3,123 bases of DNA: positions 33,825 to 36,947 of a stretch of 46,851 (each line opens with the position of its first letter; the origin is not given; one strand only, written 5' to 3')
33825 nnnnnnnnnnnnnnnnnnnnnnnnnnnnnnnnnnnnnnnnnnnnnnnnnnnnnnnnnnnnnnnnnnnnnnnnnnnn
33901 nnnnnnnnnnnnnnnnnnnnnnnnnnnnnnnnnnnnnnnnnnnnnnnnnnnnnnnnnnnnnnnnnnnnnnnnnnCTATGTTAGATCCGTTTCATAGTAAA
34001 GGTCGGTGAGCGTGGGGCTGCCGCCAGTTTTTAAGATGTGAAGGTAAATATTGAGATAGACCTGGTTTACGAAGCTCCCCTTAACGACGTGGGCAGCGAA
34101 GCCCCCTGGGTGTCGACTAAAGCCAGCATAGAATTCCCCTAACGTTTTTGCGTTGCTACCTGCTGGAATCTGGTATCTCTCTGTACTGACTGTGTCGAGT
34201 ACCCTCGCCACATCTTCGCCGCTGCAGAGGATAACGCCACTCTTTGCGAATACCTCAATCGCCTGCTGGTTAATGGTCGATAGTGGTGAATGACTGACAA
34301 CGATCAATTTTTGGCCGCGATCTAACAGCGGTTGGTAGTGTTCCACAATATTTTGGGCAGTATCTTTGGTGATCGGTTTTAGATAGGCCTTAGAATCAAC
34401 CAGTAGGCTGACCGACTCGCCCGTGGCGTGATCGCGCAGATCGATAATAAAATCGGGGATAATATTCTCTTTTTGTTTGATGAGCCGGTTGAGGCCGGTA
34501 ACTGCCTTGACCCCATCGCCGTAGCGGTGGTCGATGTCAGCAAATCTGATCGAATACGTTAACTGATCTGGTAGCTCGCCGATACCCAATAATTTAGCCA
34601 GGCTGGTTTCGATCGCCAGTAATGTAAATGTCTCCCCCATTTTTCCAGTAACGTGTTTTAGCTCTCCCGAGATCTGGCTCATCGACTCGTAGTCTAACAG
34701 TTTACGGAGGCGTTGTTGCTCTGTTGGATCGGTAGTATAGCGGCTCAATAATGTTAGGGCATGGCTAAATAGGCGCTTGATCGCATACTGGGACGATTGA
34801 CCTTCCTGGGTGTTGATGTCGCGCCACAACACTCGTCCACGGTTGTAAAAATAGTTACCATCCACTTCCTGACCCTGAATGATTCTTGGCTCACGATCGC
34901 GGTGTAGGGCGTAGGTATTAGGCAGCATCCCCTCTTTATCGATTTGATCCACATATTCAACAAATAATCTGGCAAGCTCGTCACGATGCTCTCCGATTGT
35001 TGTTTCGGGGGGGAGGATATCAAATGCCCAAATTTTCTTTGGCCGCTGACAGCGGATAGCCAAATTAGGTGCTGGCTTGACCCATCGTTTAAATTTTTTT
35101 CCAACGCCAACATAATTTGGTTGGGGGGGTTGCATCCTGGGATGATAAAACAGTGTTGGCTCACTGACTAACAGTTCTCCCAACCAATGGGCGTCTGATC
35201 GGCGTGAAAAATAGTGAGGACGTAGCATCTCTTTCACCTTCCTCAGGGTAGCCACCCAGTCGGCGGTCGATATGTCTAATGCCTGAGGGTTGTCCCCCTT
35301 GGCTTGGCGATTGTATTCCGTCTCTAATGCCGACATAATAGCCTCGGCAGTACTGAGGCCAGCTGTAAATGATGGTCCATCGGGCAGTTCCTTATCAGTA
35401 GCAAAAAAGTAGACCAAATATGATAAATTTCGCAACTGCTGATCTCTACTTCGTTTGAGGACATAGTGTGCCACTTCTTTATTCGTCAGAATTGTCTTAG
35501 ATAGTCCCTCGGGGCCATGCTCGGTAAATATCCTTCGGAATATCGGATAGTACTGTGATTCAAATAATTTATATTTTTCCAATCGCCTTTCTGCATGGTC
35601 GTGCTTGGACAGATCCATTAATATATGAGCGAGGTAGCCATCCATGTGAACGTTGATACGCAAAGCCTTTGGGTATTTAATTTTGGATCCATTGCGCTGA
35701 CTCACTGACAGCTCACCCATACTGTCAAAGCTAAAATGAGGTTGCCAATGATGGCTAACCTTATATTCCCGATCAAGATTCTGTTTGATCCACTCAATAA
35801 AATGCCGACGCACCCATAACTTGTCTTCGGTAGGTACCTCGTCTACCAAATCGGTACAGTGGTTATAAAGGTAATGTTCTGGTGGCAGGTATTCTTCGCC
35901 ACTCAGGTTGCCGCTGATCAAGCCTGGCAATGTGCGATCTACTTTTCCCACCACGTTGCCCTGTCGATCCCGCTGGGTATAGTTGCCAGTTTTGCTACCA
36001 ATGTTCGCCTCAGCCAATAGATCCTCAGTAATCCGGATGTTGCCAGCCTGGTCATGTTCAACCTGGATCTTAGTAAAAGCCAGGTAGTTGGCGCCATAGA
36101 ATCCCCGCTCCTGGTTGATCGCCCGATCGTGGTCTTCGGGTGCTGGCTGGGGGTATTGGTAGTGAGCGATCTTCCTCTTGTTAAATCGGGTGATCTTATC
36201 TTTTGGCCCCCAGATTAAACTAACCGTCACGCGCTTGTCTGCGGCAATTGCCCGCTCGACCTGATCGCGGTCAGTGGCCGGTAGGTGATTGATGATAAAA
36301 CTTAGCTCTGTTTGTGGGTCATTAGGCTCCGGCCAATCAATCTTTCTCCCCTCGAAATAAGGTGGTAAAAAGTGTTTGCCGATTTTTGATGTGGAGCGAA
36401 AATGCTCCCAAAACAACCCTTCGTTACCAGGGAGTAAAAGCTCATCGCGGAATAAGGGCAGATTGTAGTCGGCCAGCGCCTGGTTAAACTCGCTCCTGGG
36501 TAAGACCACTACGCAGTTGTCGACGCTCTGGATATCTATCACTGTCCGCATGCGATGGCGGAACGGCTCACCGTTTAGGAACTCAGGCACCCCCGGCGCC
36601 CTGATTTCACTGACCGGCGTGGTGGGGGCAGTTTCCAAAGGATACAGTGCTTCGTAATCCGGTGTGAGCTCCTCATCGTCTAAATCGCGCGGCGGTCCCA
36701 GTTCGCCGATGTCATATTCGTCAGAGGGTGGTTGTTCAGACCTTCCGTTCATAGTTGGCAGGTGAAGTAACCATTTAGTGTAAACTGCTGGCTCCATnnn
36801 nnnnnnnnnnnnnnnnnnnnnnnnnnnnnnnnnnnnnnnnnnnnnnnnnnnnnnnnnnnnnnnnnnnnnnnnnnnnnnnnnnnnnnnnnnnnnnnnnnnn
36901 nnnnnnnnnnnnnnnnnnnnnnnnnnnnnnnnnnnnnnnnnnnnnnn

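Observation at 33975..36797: Orphan 940-aa protein: about 700 aa of unassignable sequence fused to a C-terminal PD-(D/E)xK (Mrr-like) nuclease signature, sitting in a ribosomal-protein neighbourhood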

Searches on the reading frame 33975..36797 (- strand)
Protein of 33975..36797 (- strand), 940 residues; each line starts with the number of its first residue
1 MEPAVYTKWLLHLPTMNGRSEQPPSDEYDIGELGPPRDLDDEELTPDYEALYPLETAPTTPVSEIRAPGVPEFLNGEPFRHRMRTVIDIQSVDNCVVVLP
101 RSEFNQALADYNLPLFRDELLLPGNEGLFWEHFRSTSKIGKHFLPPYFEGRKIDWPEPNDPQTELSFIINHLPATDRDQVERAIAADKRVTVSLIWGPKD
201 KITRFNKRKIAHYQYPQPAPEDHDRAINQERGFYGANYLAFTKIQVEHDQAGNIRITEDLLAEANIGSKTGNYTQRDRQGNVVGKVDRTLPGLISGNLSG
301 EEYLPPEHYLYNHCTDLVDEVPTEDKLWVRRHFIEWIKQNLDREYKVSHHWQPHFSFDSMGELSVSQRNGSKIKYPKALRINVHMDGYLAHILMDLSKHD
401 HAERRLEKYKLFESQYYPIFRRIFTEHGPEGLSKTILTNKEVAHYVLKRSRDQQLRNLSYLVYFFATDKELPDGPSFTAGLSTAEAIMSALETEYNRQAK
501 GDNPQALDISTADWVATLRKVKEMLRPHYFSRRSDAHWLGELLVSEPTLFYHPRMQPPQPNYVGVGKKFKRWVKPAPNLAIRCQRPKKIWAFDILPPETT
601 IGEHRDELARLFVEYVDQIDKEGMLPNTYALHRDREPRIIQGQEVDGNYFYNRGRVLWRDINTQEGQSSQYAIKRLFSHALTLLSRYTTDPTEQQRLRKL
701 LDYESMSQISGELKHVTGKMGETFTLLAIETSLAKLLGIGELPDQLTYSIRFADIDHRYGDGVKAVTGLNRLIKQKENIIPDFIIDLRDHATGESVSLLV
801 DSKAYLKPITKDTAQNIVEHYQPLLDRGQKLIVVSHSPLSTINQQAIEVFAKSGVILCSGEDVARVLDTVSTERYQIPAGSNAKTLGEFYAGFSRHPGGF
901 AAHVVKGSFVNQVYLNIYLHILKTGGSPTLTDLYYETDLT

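Call 3: search_protein_families(library=pfam, proteins=[window:33975-36797:-], max_evalue=10)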
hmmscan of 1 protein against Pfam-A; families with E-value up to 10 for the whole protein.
window:33975-36797:- (940 aa): 1 family
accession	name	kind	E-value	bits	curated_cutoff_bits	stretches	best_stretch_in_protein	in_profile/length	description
PF02749.22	QRPTase_N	-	0.16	12.7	27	1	846-884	15-52/82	Quinolinate phosphoribosyl transferase, N-terminal domain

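Call 4: search_protein_families(library=ncbifam, proteins=[window:33975-36797:-], max_evalue=10)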
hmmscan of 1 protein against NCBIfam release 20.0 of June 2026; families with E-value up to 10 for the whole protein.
window:33975-36797:- (940 aa): 0 families

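Call 5: search_protein_families(library=padloc, proteins=[window:33975-36797:-], max_evalue=10)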
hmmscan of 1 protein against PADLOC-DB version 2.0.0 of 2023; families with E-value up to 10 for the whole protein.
window:33975-36797:- (940 aa): 0 families

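Call 6: search_solved_structures(query=window:33975-36797:-, max_evalue=10)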
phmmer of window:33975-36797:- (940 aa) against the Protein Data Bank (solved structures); distinct sequences matched with E-value up to 10: 0.

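Call 7: find_homologous_proteins(query=window:33975-36797:-, max_evalue=0.001)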
Query window:33975-36797:- (940 aa): 3 proteins with E <= 0.001 among 8000 candidates.
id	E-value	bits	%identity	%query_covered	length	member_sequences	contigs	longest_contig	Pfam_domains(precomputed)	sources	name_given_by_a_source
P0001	0.0e+0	2158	100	98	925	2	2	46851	-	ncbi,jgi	ncbi:MAG: hypothetical protein WC400_00170 [Patescibacteria group bacterium]|jgi:hypothetical protei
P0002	4.7e-92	328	29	93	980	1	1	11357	-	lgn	-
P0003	8.3e-87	310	28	94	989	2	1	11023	-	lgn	-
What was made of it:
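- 33975..36797 (-): Full ORF (940 aa with stop) for the nuclease-fusion protein, called X below. It is identical to NCBI 'MAG: hypothetical protein WC400_00170, Patescibacteria group bacterium' from residue 16 onward (call 7).
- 36750..36752 (-): Likely true start codon (M16 of the 940-aa reading, giving 925 aa). NCBI and JGI call the start here (call 7).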

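Call 10: find_encoding_contigs(protein=P0002, flank=10000)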
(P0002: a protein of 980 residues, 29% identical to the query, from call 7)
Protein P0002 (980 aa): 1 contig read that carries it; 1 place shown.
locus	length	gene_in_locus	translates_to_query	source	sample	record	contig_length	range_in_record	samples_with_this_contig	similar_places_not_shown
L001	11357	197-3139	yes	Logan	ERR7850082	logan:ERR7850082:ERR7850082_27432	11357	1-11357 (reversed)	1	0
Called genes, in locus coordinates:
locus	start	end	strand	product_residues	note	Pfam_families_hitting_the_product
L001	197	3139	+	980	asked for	-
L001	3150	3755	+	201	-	PF09335:VTT_dom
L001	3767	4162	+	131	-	PF01050:MannoseP_isomer (weak), PF07883:Cupin_2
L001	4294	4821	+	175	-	-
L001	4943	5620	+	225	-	PF00072:Response_reg, PF23198:PDE8A_N (weak), PF00486:Trans_reg_C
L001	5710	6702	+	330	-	PF00512:HisKA, PF02518:HATPase_c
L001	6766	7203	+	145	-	PF06210:DUF1003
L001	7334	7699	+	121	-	PF01219:DAGK_prokar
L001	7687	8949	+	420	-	PF00275:EPSP_synthase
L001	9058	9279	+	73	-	-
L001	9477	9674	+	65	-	-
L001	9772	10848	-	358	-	-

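Call 11: find_encoding_contigs(protein=P0003, flank=10000)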
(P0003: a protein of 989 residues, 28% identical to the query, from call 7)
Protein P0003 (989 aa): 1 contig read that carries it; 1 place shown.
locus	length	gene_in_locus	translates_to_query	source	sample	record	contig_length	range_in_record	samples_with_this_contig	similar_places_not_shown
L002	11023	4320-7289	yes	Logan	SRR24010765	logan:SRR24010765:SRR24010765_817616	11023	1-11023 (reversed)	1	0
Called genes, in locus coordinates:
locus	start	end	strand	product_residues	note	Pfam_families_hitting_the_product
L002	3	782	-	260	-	?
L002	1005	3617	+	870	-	PF07693:KAP_NTPase, PF13401:AAA_22 (faint)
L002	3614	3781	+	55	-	-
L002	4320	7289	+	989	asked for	-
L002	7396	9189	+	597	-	PF00664:ABC_membrane, PF00005:ABC_tran, PF02463:SMC_N (weak)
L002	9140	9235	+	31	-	-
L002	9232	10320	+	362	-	PF01757:Acyl_transf_3, PF10129:OpgC_C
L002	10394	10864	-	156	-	-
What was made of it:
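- Only L002 has a KAP NTPase next to it (call 11).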

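Call 20: search_solved_structures(query=A1, max_evalue=10, show_alignments=3)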
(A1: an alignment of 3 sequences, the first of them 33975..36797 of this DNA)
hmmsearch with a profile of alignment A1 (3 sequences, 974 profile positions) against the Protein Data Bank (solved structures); distinct sequences matched with E-value up to 10: 2.
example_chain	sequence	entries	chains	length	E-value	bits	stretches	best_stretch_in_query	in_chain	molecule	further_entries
4rv1_A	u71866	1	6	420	0.0018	19.7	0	414-471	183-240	Engineered Protein OR497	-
4hxt_A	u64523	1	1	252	0.017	16.5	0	414-470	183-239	De Novo Protein OR329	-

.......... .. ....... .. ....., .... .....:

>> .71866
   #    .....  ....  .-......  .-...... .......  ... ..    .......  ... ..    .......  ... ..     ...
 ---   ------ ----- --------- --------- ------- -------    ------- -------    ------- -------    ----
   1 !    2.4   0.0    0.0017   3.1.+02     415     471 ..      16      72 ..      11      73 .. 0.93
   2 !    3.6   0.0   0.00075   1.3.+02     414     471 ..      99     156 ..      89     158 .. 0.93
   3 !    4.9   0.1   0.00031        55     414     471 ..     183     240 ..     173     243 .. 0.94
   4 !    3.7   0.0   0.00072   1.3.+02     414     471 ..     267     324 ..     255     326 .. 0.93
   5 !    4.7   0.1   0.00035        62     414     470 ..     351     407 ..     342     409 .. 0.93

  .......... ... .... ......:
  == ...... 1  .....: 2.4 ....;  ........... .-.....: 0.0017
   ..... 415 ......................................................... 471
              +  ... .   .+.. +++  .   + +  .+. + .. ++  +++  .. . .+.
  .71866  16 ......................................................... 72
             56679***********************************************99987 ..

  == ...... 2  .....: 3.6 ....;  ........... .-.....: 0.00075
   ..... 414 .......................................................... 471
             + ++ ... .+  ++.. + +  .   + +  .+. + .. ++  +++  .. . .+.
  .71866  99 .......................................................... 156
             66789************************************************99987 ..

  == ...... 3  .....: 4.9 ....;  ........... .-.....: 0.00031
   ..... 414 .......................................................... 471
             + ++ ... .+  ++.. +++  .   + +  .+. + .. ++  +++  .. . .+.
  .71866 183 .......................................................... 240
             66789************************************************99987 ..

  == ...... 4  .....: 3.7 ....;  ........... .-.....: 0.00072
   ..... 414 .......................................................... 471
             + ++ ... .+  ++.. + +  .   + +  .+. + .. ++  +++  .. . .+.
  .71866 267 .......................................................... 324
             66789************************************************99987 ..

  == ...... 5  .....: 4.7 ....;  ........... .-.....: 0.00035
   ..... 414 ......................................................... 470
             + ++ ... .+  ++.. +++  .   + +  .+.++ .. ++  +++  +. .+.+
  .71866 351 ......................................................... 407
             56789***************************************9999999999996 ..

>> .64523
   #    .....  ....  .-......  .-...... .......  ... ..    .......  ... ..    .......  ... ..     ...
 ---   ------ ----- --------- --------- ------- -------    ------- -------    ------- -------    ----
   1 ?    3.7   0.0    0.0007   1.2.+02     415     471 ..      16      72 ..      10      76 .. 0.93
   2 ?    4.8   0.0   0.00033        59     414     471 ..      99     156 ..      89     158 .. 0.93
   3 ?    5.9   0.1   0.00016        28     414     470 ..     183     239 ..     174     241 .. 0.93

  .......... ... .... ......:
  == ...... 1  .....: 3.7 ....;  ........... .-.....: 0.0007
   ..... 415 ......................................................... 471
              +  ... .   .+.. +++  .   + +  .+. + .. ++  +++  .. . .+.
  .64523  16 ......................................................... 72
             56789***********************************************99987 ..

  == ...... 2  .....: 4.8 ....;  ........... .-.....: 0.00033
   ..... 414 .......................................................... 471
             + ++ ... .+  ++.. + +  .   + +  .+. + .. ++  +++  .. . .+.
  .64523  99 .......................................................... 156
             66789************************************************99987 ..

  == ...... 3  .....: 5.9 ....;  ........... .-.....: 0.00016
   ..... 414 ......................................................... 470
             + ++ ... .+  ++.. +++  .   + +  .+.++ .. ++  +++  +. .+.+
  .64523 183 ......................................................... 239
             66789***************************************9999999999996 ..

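Call 21: search_protein_families(library=pfam, proteins=[P0002, P0003], max_evalue=10)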
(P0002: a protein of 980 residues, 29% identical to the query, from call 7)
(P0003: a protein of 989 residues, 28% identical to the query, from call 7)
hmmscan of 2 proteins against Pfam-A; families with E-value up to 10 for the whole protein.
P0002 (980 aa): 0 families

P0003 (989 aa): 1 family
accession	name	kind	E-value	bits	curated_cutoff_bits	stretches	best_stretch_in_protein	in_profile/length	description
PF02646.22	RmuC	-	0.15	11.6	26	1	819-875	97-146/291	RmuC family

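Call 25: search_protein_representatives(protein=window:33975-36797:-)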
Query: 940 residues. Proteins with E-value up to 0.001 (for the whole library): 9; up to 1e-10: 8; up to 1e-30: 8. The best 9 are listed.
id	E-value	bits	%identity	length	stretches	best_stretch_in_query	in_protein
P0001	0.0e+00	2157.6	100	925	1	16-940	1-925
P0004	2.2e-162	558.8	37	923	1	29-902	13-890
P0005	2.5e-96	340.2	37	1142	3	54-487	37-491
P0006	1.1e-93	331.4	31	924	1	60-911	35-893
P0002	1.5e-92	327.7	32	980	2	25-424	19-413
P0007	7.3e-60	219.5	29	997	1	118-879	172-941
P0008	2.1e-44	168.3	29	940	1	162-905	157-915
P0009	6.6e-39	150.2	27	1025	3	70-500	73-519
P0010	3.2e-09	51.9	29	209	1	720-906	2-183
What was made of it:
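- No close copy exists anywhere in about 15 billion proteins (calls 7, 25).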

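Call 29: find_homologous_proteins(query=A2, max_evalue=0.001)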
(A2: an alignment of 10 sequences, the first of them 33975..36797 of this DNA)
Query A2 (10 sequences) (940 aa, profile of the alignment): 3 proteins with E <= 0.001 among 8000 candidates.
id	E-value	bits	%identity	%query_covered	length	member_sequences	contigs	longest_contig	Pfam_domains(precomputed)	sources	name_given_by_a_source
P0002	0.0e+0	1224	29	93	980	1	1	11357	-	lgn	-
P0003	0.0e+0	1177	28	94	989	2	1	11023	-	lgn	-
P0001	0.0e+0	1174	100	98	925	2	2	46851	-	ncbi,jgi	ncbi:MAG: hypothetical protein WC400_00170 [Patescibacteria group bacterium]|jgi:hypothetical protei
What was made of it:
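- Tried and rejected: A family-profile search of the 5.8-billion-protein word-indexed database added no members (call 29).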

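Call 33: find_related_loci(query=A3, collection=genome_contigs, flank=10000)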
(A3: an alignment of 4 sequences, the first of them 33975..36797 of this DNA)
Query A3 (940 aa) in genome_contigs; peptide patterns used: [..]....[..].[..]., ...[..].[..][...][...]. (x = any residue, [..] = any of these).
69 stretches matched a pattern; 1 encode a relative of the query (tblastn E <= 1e-3); 1 distinct loci.
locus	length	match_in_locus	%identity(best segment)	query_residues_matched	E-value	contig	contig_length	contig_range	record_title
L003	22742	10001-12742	41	28-939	0e+0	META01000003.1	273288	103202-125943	MAG: candidate division Kazan bacterium RBG_13_50_9 RBG_13_scaffold_30, whole genome shotgun sequence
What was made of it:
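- Checked: It belongs to a family of nine 50%-identity clusters including self (call 25), plus the Kazan RBG_13_50_9 orthologue found at DNA level (call 33).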

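Call 35: find_related_loci(query=A3, collection=metagenome_contigs, flank=10000)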
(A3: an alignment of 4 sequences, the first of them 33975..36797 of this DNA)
Query A3 (940 aa) in metagenome_contigs; peptide patterns used: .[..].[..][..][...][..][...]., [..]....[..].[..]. (x = any residue, [..] = any of these).
110 stretches matched a pattern; 2 encode a relative of the query (tblastn E <= 1e-3); 2 distinct loci.
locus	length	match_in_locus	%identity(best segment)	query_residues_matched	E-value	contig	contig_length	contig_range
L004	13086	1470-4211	41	28-939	0e+0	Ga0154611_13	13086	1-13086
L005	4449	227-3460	30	26-902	5e-81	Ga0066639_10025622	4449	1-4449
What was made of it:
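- Tried and rejected: The DNA-pattern scan of GTDB species representatives found one locus, and the scan of JGI metagenomes found two (calls 33, 35).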

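Call 40: predict_structure(alignment_id=A1)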
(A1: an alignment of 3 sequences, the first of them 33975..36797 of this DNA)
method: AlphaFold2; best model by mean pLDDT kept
length: 940 residues; sequences in the alignment: 3
mean_pLDDT: 46.1   pTM: 0.31
mean pLDDT of the five models: 46.1, 44.5, 44.1, 43.4, 41.1
residues with pLDDT >= 90: 0; 70-90: 131; 50-70: 210; < 50: 599
segments of 3 or more residues with pLDDT < 50: 1-83, 110-112, 114-121, 135-162, 197-242, 260-409, 502-505, 527-717, 753-779, 897-940
pLDDT, mean of each block of 10 residues (from residue 1): 32 30 26 27 37 29 34 36 58 57 58 45 51 46 45 41 53 67 71 54 36 31 30 32 59 64 35 34 36 33 29 31 33 35 26 29 31 26 30 36 43 60 75 66 51 59 69 56 75 68 52 68 53 32 30 29 28 29 24 27 37 39 34 31 35 37 32 42 43 42 37 47 67 74 71 41 31 39 72 74 56 68 73 72 71 79 79 53 66 54 38 43 37 31
secondary structure, 60 per line:
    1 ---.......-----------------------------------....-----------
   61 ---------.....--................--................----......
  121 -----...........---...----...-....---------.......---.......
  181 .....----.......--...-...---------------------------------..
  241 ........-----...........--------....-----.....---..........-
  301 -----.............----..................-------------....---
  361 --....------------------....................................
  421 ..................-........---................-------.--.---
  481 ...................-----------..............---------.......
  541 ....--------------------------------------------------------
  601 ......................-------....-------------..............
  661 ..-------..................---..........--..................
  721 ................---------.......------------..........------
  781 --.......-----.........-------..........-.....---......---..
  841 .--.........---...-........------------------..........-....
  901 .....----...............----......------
elements in order (helices of 4 or more, strands of 3 or more residues): H4-10 H46-49 E70-74 E77-92 E95-100 H101-110 H115-120 H126-136 E147-149 E151-154 H164-170 H174-185 E190-196 E203-205 E239-248 E254-264 E273-276 E282-286 H290-299 H306-318 H323-340 E354-357 E363-366 H385-438 H440-447 H451-466 H481-499 H511-524 H534-544 H601-622 H630-633 H647-662 H670-687 H691-700 H703-736 E746-752 H765-774 E783-789 E795-803 H811-820 H822-826 E830-835 H844-852 E856-858 H860-867 H886-895 H897-905 H910-924 H929-934

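Call 44: search_solved_structures(query=A4, max_evalue=10, show_alignments=2)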
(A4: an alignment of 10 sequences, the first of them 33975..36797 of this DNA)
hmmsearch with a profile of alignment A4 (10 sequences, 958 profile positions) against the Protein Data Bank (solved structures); distinct sequences matched with E-value up to 10: 1.
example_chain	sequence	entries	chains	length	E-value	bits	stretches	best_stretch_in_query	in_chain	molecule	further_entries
4eqf_A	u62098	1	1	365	0.33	12.2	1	514-566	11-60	PEX5-related protein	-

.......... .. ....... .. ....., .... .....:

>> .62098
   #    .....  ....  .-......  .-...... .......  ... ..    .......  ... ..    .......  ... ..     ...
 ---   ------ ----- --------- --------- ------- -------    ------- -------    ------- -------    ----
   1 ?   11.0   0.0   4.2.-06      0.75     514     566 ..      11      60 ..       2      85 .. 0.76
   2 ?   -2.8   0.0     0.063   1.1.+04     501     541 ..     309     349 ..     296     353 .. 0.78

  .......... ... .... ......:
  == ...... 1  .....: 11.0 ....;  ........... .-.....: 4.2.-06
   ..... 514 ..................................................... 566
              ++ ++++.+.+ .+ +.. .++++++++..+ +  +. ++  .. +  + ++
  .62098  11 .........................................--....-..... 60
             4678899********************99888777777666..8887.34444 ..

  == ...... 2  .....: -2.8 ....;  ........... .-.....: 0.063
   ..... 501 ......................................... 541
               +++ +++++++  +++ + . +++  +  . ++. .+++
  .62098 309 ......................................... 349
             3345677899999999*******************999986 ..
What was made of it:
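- On PD-(D/E)xK nuclease superfamily: The PDB profile search found nothing (calls 20, 44).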

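Call 48: search_protein_families(library=pfam, alignment_id=A2, max_evalue=1)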
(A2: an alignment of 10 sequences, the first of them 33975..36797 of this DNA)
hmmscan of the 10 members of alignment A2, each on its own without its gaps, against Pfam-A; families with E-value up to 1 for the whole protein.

A. member 1, window:33975-36797:- (940 aa): 1 family
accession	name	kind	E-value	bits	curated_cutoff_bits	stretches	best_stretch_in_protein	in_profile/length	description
PF02749.22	QRPTase_N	-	0.16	12.7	27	1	846-884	15-52/82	Quinolinate phosphoribosyl transferase, N-terminal domain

B. families by the number of members that match (of 10 scanned): 4 families
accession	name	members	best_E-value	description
PF04313.20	HSDR_N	1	0.041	Type I restriction enzyme R protein N terminus (HSDR_N)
PF02646.22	RmuC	1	0.15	RmuC family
PF02749.22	QRPTase_N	1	0.16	Quinolinate phosphoribosyl transferase, N-terminal domain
PF22363.1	MrkH_YcgR_like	1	0.18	MrkH-like, YcgR-like domain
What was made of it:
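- On PD-(D/E)xK nuclease superfamily: Only sub-threshold hits were found: RmuC E = 0.15 and HSDR_N E = 0.041, each in one member (calls 21, 48).
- On Mrr-type Type IV restriction enzymes: No Pfam hit in any of ten members (calls 3, 21, 48).
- Closest known: Mrr. Different: No Mrr_cat match was found at E of 10 or less (calls 3, 21, 48).
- Sub-threshold Pfam hits in two members fall on the RmuC and HSDR_N nuclease families (calls 21, 48).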
